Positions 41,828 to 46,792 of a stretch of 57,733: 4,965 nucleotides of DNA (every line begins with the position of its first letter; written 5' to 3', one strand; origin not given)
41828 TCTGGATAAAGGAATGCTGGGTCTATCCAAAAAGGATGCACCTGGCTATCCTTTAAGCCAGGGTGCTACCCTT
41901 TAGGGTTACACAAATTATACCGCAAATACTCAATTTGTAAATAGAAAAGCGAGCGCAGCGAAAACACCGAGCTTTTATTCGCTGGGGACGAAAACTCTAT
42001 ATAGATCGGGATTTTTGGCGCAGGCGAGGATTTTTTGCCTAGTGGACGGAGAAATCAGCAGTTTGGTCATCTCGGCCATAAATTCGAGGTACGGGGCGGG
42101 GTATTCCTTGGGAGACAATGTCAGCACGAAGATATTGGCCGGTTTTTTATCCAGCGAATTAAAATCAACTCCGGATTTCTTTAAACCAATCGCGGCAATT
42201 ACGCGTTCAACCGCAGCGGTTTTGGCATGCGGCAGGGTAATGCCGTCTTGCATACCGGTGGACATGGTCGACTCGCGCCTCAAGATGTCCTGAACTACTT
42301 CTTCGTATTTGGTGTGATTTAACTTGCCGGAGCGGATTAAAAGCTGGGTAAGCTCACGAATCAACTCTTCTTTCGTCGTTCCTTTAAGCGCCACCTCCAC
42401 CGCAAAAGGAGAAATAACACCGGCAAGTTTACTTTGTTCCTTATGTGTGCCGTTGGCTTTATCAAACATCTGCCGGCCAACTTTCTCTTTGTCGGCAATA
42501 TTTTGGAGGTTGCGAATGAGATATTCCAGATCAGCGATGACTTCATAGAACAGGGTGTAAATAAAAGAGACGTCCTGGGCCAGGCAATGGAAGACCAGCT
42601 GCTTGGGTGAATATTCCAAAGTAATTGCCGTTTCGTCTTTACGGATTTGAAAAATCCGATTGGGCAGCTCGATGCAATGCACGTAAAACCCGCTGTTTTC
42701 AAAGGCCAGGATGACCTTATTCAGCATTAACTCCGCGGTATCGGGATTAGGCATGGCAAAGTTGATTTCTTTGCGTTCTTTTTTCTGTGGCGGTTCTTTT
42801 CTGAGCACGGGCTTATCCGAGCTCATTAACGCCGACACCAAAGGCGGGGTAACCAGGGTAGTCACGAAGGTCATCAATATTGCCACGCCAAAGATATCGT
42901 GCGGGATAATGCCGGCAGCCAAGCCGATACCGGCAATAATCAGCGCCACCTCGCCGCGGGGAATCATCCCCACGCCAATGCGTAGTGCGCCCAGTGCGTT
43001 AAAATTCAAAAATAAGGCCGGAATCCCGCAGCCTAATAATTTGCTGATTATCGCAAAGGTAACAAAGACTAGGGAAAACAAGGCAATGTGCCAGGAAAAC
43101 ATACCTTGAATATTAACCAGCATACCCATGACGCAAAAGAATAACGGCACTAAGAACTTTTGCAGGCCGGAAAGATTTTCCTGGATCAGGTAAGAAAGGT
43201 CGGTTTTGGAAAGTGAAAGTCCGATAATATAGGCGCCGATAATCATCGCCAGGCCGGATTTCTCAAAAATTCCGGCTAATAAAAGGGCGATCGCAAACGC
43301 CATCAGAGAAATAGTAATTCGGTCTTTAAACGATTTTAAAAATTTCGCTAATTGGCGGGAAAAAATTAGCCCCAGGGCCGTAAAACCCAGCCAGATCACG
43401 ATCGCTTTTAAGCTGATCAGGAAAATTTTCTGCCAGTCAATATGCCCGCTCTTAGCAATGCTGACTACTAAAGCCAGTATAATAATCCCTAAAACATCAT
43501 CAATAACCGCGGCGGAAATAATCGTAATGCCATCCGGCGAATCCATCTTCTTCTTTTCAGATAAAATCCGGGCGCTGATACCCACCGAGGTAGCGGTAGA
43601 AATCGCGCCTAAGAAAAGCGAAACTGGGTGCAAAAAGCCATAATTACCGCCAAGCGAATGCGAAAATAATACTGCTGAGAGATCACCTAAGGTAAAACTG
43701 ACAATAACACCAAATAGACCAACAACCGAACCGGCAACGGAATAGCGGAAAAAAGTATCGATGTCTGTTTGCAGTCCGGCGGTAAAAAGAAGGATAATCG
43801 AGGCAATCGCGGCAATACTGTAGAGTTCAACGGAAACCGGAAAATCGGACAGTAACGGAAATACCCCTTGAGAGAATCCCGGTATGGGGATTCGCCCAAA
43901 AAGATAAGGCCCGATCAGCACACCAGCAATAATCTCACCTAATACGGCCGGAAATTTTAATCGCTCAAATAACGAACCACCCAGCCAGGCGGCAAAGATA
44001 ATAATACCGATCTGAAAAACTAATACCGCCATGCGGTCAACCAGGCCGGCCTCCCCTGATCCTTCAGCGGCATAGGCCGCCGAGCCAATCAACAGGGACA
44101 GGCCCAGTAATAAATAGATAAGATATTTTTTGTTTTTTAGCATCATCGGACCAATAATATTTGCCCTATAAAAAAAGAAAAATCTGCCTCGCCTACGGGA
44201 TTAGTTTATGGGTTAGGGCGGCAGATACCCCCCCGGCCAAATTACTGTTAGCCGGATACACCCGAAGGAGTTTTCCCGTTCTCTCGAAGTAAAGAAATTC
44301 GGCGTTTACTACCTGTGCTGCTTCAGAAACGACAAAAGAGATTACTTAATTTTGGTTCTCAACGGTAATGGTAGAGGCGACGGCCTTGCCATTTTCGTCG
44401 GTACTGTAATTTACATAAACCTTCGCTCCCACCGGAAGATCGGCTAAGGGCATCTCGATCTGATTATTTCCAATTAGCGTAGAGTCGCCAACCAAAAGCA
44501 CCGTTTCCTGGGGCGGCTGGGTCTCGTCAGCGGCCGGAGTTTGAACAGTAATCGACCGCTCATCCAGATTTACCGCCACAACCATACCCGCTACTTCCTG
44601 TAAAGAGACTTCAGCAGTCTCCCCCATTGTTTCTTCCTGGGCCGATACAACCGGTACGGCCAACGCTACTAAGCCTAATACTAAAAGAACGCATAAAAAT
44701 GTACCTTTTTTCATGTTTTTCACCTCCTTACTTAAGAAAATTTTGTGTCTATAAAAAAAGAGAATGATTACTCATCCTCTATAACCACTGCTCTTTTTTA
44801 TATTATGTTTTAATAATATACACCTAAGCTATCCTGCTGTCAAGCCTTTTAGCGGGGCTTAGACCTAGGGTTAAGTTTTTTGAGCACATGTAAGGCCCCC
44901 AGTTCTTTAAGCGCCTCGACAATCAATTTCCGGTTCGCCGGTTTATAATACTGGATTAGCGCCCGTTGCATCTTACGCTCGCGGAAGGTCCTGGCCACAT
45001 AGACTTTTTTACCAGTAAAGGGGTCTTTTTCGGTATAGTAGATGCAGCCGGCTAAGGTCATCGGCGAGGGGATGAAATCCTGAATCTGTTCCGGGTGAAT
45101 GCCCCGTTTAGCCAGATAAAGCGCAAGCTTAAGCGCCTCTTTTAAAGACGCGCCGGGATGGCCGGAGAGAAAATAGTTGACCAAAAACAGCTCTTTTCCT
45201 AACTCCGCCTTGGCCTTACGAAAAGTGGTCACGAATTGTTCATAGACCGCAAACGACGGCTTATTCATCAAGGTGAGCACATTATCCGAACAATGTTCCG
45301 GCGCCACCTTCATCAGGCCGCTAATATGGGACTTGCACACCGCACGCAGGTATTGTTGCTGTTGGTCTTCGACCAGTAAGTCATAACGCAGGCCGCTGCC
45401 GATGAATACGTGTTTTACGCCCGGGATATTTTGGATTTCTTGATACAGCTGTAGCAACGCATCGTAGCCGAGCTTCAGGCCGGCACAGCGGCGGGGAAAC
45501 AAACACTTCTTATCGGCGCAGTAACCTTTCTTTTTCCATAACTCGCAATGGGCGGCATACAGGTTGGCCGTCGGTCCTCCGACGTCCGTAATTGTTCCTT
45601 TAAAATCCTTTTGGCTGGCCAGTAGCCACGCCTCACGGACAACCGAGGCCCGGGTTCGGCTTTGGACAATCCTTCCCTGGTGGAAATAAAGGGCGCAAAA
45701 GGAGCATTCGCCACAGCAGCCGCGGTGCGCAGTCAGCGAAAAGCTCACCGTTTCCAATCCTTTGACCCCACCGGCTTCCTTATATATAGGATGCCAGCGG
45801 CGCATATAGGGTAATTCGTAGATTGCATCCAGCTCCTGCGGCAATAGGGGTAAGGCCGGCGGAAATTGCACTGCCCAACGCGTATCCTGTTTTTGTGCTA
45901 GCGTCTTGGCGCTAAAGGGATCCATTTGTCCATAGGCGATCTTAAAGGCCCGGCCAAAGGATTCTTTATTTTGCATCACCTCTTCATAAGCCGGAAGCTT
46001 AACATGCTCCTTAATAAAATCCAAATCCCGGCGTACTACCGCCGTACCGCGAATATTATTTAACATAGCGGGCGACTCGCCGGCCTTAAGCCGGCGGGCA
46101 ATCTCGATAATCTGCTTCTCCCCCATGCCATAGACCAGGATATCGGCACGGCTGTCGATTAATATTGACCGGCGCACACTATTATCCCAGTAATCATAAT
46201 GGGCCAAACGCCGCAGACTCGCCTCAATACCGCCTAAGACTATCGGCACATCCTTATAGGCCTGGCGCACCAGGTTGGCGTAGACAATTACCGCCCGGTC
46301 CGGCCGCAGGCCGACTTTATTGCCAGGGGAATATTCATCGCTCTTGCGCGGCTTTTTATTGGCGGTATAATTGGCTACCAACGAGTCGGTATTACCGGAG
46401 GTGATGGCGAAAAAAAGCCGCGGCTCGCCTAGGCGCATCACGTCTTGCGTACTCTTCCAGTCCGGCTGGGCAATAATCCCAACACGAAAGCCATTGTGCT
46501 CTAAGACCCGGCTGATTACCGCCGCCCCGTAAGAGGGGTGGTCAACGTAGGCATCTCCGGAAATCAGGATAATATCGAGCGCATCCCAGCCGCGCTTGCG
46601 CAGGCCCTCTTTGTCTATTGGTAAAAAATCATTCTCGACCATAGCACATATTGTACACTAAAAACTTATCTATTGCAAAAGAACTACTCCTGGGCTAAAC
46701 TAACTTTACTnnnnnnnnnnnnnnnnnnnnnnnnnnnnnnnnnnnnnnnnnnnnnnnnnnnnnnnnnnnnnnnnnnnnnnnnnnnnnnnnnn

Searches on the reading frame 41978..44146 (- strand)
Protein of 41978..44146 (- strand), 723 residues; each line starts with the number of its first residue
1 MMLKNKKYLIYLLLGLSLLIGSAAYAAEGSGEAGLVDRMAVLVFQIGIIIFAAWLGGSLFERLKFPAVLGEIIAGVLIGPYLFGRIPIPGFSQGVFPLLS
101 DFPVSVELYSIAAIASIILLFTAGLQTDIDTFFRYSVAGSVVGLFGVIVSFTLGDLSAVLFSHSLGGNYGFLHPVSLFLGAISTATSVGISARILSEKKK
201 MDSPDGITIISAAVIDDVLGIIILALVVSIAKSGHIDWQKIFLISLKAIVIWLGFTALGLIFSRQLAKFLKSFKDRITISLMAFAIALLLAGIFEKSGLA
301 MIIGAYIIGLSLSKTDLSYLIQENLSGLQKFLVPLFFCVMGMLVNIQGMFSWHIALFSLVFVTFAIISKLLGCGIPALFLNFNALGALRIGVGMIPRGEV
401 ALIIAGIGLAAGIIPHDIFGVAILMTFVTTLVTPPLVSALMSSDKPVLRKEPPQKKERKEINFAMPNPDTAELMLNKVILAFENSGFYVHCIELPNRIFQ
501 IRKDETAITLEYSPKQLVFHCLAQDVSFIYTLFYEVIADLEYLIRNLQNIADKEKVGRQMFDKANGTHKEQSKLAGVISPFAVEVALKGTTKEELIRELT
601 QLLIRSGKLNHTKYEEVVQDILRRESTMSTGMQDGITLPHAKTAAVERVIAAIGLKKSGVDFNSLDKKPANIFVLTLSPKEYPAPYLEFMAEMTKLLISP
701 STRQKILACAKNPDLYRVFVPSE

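Call 10: search_protein_families(library=pfam, proteins=[window:41978-44146:-], max_evalue=0.001)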
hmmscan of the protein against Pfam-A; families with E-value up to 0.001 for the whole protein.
window:41978-44146:- (723 aa): 2 families
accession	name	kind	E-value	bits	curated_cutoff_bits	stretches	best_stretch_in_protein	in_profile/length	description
PF00999.27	Na_H_Exchanger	-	6.1e-53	180.5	26.2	1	52-439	3-371/375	Sodium/hydrogen exchanger, transmembrane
PF00359.27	PTS_EIIA_2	-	5.2e-23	82.1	27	1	582-718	7-140/144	Phosphoenolpyruvate-dependent sugar phosphotransferase system, EIIA 2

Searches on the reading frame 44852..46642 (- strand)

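Call 10: search_protein_families(library=pfam, proteins=[window:44852-46642:-], max_evalue=0.001)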
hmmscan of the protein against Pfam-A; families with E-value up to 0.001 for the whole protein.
window:44852-46642:- (597 aa): 4 families
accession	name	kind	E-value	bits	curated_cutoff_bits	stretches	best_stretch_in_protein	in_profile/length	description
PF08497.15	Radical_SAM_N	-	1e-130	435.9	25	1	6-302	1-301/301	Radical SAM N-terminal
PF11842.13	DUF3362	-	5.2e-17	62.9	27.6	1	518-582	1-70/151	Domain of unknown function (DUF3362)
PF04055.27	Radical_SAM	-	0.00021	21.9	29.5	1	307-506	5-162/166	Radical SAM superfamily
PF02310.24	B12-binding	-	0.00088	19.5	32.1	0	29-57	6-34/121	B12 binding domain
